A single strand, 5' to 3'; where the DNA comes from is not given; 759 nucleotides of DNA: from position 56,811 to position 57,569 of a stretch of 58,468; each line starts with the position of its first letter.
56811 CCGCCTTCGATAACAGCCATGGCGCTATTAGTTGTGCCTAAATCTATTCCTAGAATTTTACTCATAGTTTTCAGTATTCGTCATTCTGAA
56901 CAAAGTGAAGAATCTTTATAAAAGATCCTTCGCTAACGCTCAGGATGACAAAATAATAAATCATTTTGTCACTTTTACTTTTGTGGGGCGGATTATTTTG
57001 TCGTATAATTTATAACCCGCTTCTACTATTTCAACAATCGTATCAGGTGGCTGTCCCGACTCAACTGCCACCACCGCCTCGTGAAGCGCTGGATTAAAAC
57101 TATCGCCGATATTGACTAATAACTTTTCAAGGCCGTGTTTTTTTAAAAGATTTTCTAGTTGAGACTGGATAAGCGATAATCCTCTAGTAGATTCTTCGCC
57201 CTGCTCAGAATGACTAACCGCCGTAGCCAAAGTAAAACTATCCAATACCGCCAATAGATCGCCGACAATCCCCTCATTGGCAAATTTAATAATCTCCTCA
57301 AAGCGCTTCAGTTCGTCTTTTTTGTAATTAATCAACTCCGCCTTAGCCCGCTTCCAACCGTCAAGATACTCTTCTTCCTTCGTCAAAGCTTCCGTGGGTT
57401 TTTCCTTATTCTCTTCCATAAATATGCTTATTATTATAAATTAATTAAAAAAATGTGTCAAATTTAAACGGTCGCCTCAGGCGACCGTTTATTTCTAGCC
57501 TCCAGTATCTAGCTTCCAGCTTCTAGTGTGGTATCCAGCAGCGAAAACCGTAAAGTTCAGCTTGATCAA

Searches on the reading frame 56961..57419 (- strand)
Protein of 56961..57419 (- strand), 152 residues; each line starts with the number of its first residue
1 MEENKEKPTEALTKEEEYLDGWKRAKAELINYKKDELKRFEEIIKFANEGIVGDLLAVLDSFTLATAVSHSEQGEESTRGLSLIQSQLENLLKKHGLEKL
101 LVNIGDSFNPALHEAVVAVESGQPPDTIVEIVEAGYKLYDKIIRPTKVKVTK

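Call 12: search_protein_families(library=pfam, proteins=[window:56961-57419:-], max_evalue=0.01)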
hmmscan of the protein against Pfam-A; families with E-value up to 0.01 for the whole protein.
window:56961-57419:- (152 aa): 1 family
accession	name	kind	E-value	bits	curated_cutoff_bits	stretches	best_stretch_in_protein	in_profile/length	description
PF01025.24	GrpE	-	5.5e-37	127.4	25.8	1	2-152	14-165/165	GrpE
